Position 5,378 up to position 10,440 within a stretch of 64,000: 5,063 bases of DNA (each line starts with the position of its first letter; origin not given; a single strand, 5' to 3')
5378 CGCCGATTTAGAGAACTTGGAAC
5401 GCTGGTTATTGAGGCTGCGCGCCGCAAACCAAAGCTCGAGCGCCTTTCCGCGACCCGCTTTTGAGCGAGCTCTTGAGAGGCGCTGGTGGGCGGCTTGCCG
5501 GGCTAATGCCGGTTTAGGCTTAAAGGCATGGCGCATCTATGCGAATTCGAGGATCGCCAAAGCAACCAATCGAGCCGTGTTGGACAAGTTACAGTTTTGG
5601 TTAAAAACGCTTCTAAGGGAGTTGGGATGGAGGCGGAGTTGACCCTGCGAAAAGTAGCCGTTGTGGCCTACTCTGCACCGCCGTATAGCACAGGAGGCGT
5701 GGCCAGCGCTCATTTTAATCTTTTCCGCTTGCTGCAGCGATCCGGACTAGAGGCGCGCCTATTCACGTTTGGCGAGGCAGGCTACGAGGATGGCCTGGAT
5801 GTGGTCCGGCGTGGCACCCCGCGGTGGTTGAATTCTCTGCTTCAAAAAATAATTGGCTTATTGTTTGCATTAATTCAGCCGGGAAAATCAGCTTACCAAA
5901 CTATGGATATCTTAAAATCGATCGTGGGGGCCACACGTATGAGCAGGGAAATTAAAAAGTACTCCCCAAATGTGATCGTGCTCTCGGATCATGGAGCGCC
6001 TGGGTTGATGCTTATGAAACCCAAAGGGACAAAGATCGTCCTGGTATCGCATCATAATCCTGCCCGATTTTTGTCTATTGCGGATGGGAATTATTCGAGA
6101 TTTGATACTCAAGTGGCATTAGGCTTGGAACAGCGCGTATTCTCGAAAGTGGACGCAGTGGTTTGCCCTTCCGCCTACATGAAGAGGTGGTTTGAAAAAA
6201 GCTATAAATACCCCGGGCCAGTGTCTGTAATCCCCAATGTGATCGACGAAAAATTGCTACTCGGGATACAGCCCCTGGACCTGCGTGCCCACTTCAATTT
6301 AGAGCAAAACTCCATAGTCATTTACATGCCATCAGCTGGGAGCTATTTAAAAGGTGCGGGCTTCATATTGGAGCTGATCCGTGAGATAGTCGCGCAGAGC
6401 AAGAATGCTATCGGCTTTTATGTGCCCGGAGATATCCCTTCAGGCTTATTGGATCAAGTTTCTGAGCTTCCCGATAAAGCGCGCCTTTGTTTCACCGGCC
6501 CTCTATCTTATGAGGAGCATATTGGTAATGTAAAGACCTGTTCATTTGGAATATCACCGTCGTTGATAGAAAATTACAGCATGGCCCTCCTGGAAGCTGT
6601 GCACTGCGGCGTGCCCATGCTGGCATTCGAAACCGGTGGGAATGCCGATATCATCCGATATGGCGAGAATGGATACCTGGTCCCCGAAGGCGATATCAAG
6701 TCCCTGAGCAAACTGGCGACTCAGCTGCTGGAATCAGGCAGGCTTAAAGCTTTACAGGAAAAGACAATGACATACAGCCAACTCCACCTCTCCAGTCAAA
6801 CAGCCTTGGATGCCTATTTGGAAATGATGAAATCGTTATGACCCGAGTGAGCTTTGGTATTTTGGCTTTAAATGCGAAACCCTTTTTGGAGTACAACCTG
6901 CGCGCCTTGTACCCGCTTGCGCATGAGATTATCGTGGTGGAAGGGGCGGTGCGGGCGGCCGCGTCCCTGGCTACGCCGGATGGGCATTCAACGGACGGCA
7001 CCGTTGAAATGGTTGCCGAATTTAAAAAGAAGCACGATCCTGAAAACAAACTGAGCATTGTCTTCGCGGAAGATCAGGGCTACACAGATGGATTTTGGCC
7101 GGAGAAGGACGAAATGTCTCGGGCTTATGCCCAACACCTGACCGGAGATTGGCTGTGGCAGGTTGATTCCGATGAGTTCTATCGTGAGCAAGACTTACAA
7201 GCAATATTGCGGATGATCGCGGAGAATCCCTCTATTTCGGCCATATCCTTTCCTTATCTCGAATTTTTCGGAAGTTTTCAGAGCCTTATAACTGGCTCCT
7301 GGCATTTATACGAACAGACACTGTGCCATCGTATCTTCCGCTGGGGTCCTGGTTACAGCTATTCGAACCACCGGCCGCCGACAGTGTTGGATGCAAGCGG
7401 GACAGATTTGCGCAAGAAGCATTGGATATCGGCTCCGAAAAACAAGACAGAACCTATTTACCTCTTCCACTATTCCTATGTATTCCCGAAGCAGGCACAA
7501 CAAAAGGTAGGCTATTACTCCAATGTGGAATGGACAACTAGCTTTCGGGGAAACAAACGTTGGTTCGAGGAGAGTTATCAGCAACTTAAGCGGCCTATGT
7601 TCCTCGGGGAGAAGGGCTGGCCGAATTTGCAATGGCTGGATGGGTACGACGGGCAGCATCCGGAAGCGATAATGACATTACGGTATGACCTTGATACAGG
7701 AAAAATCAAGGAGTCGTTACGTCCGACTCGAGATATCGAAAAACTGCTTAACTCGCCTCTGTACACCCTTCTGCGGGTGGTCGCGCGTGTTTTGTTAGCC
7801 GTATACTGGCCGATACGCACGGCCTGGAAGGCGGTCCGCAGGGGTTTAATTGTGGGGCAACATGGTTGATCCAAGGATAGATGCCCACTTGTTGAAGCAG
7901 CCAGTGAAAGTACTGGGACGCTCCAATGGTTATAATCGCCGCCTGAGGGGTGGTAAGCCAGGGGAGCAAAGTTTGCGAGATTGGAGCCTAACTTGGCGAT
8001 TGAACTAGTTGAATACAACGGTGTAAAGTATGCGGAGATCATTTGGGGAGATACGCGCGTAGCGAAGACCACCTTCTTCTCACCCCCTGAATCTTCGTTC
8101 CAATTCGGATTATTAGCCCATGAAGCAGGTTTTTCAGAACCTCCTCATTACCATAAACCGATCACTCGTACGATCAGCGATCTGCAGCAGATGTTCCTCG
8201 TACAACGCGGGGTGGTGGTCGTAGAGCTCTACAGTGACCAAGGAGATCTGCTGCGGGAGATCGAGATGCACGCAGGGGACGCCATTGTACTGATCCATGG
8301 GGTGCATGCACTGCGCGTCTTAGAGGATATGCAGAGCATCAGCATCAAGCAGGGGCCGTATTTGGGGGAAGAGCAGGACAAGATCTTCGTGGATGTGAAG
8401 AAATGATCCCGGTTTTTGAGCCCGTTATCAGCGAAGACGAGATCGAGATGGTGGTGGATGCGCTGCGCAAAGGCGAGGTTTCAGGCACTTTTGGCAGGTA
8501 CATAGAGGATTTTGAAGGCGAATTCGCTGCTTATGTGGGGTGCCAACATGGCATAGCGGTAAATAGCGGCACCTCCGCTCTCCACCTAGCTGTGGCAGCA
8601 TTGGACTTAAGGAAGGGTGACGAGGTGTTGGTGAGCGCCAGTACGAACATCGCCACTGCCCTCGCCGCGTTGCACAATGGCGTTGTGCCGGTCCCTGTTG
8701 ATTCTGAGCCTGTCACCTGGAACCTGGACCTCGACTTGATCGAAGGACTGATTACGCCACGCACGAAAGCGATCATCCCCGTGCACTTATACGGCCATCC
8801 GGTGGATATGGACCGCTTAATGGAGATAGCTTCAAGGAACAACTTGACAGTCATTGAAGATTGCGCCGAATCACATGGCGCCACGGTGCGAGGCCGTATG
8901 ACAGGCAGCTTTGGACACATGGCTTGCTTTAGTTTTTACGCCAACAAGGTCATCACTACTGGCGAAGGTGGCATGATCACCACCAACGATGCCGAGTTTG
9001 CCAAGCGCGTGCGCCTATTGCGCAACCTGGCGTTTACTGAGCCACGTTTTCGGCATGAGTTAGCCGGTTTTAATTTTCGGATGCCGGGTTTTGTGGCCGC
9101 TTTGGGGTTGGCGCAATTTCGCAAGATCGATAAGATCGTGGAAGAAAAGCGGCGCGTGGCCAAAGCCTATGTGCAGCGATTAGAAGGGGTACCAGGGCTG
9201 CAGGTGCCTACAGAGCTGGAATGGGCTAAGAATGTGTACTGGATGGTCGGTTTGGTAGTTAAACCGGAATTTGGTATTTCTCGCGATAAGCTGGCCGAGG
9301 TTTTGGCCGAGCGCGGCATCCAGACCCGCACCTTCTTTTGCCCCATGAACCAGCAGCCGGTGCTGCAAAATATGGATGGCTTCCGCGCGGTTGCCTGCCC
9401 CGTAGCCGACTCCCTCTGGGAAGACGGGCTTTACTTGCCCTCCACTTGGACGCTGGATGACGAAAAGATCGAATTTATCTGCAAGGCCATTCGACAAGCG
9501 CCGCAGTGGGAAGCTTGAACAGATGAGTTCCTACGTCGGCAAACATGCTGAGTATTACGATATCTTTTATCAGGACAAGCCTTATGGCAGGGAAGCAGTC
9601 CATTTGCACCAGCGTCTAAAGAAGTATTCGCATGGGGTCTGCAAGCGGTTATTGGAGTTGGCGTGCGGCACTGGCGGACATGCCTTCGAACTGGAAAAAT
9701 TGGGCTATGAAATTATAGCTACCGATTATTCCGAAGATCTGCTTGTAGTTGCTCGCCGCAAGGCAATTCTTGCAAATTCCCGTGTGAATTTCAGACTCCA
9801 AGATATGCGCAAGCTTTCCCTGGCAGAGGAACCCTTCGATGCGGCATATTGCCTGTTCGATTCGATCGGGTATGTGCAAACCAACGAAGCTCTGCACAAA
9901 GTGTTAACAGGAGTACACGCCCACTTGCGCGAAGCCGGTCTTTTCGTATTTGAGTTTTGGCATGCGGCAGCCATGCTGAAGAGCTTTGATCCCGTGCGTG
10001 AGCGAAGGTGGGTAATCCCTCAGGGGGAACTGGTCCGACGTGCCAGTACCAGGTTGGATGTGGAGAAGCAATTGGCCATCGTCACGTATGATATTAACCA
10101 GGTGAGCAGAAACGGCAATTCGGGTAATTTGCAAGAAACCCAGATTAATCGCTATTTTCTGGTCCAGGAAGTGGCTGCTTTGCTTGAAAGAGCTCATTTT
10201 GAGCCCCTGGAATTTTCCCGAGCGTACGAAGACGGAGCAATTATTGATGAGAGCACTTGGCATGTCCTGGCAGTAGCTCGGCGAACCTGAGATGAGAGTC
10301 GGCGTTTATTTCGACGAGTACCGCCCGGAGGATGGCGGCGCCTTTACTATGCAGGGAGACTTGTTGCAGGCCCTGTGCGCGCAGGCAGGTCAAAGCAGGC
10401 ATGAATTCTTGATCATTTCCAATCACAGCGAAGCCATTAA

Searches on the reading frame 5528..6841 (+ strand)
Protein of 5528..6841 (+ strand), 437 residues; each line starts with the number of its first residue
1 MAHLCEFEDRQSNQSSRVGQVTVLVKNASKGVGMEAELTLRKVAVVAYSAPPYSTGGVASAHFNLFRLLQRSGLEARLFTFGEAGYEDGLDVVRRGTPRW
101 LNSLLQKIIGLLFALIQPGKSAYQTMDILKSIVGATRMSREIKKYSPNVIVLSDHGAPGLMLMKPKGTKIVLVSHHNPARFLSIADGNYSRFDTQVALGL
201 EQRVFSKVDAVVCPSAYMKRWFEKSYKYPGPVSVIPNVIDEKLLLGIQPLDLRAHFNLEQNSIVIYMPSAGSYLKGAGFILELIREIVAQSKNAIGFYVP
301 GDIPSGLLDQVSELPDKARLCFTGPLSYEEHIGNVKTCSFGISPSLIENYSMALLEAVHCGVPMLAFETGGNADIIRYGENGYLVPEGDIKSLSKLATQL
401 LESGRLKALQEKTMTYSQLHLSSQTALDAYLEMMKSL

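Call 7: search_protein_families(library=pfam, proteins=[window:5528-6841:+])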
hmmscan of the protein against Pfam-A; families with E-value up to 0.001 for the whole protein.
window:5528-6841:+ (437 aa): 4 families
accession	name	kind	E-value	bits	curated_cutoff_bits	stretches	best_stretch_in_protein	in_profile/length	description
PF00534.26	Glycos_transf_1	-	8.9e-18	64.8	26.4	1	255-405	8-160/172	Glycosyl transferases group 1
PF13439.12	Glyco_transf_4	-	1.8e-16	61.1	28.5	1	56-241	2-168/170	Glycosyltransferase Family 4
PF13692.12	Glyco_trans_1_4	-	2.1e-16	60.9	27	1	273-402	13-141/142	Glycosyl transferases group 1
PF13579.12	Glyco_trans_4_4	-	1.1e-08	36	29.7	1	56-237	1-157/158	Glycosyl transferase 4-like domain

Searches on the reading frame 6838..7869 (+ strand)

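Call 7: search_protein_families(library=pfam, proteins=[window:6838-7869:+])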
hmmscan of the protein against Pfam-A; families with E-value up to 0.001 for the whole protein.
window:6838-7869:+ (343 aa): 1 family
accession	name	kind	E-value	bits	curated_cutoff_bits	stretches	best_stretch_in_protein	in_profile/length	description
PF00535.33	Glycos_transf_2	-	9.8e-06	26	23.3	1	48-141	34-117/168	Glycosyl transferase family 2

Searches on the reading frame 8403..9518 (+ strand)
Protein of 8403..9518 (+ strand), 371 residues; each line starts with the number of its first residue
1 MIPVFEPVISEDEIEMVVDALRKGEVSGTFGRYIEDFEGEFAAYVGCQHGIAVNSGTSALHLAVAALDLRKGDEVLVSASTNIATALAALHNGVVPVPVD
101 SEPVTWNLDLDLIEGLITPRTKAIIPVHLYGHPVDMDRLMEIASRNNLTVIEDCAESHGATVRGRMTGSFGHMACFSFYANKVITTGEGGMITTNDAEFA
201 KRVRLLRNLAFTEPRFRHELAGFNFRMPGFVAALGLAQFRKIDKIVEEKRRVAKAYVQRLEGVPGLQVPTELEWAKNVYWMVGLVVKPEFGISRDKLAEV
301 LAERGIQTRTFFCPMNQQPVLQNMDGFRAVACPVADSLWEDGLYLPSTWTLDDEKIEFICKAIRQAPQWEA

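Call 7: search_protein_families(library=pfam, proteins=[window:8403-9518:+])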
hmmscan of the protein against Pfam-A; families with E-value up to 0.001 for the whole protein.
window:8403-9518:+ (371 aa): 3 families
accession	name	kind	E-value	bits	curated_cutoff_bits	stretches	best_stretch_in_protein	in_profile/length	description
PF01041.23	DegT_DnrJ_EryC1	-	5.7e-115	384.8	19.8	1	9-364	3-360/360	DegT/DnrJ/EryC1/StrS aminotransferase family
PF01212.27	Beta_elim_lyase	-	1.9e-06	27.9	27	1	35-266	35-271/288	Beta-eliminating lyase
PF00266.25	Aminotran_5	-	0.00026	20.5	21.5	0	51-157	65-179/371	Aminotransferase class-V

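Call 58: search_protein_families(library=ncbifam, proteins=[window:8403-9518:+], max_evalue=0.000001)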
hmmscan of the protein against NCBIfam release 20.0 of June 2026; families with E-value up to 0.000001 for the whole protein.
window:8403-9518:+ (371 aa): 8 families
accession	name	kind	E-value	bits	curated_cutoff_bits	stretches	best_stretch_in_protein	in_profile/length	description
TIGR04181.1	NHT_00031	hypoth_equivalog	1.4e-91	307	420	1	2-347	1-358/359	LegC family aminotransferase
TIGR03588.1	PseC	equivalog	1e-81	274.8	423.5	1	1-365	1-378/380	UDP-4-amino-4,6-dideoxy-N-acetyl-beta-L-altrosamine transaminase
NF011936.0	PRK15407.1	equivalog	2.2e-61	207.9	423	2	2-208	37-249/440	lipopolysaccharide biosynthesis protein RfbH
TIGR04427.1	PLP_DesI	equivalog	3.5e-60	204.2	650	1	31-366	51-382/390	dTDP-4-dehydro-6-deoxyglucose aminotransferase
NF008658.2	PRK11658.1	equivalog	8.4e-58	195.8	631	1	2-318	5-330/379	UDP-4-amino-4-deoxy-L-arabinose aminotransferase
NF008687.0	PRK11706.1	equivalog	3.7e-57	193.8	375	1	1-365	1-372/375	dTDP-4-amino-4,6-dideoxygalactose transaminase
TIGR02379.1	ECA_wecE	subfamily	7.5e-45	153.3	434.85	1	1-322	1-331/376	dTDP-4-amino-4,6-dideoxy-D-glucose transaminase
NF004770.0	PRK06108.1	subfamily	4.6e-08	32.3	422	1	34-125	75-175/396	pyridoxal phosphate-dependent aminotransferase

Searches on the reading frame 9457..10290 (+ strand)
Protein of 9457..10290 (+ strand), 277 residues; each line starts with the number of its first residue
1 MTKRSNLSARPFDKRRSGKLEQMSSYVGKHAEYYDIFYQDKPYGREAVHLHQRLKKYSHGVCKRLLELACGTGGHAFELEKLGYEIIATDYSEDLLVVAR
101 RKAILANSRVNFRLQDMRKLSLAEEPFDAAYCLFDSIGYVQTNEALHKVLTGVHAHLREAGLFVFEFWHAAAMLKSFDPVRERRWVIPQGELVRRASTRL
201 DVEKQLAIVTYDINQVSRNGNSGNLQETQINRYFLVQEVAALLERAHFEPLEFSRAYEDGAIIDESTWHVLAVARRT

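Call 7: search_protein_families(library=pfam, proteins=[window:9457-10290:+])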
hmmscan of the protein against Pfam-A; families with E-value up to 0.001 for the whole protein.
window:9457-10290:+ (277 aa): 6 families
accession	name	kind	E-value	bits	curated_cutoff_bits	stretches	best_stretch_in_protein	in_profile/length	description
PF13649.12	Methyltransf_25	-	1e-16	61.8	27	1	66-161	2-97/97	Methyltransferase domain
PF08241.18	Methyltransf_11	-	3.7e-12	47.2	21.2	1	66-165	1-95/95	Methyltransferase domain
PF13847.12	Methyltransf_31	-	2.2e-10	40.8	27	1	64-166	6-110/145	Methyltransferase domain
PF08242.18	Methyltransf_12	-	1.4e-09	39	30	1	66-163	1-98/98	Methyltransferase domain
PF13489.12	Methyltransf_23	-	1.8e-06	28.3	27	1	48-173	10-125/164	Methyltransferase domain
PF01209.24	Ubie_methyltran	-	0.00073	19.4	20.1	0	62-134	48-124/233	ubiE/COQ5 methyltransferase family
